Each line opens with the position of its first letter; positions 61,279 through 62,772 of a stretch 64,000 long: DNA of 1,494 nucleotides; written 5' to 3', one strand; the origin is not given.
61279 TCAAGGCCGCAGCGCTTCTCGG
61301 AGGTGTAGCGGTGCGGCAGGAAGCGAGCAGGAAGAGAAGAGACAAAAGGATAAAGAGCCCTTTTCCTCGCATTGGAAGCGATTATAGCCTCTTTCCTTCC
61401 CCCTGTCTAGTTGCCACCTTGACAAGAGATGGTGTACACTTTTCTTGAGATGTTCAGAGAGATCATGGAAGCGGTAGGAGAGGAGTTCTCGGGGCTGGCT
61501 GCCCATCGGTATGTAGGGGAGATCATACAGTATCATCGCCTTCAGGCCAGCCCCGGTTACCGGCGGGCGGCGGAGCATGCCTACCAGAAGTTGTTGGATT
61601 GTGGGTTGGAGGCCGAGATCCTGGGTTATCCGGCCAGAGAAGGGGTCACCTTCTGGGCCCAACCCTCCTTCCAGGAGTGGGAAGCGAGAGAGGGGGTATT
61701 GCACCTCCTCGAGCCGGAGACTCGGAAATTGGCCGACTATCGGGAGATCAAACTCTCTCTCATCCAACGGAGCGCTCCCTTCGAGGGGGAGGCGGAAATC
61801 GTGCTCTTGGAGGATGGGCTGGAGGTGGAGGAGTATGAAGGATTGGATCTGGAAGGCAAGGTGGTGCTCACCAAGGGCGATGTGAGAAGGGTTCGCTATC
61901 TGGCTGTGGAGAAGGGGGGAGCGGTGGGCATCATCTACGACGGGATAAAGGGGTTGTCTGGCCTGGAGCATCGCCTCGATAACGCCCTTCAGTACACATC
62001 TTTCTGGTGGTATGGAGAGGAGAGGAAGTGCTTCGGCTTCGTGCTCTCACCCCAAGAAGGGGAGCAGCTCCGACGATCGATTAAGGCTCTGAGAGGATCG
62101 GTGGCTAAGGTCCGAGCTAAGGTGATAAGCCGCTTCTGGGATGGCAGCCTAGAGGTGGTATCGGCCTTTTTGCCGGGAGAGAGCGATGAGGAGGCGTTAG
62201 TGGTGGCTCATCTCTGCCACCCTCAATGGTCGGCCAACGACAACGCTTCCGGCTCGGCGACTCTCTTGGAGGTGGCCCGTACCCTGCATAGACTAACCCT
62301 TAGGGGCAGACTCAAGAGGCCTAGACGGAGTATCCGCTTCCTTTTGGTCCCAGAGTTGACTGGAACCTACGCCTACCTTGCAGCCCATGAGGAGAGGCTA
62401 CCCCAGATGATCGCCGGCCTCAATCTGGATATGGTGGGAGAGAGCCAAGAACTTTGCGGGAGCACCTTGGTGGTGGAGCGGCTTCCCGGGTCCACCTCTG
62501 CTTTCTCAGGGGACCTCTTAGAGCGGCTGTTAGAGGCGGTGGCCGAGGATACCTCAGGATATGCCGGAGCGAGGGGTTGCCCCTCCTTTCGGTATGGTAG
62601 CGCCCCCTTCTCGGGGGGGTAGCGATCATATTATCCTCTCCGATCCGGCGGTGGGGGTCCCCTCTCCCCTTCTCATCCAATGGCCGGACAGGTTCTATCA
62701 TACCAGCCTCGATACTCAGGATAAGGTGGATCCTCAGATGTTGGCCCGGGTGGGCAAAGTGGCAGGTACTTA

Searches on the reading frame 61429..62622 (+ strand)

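Call 59: search_protein_families(library=pfam, proteins=[window:61429-62622:+], max_evalue=0.0001)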
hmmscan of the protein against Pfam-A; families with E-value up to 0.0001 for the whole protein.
window:61429-62622:+ (397 aa): 2 families
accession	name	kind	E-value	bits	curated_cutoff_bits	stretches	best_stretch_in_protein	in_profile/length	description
PF16254.10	DUF4910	-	2.2e-19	69.7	26.6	1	212-341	50-149/247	Domain of unknown function (DUF4910)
PF04389.22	Peptidase_M28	-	1.5e-10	41.6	21.3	1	246-345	4-104/193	Peptidase family M28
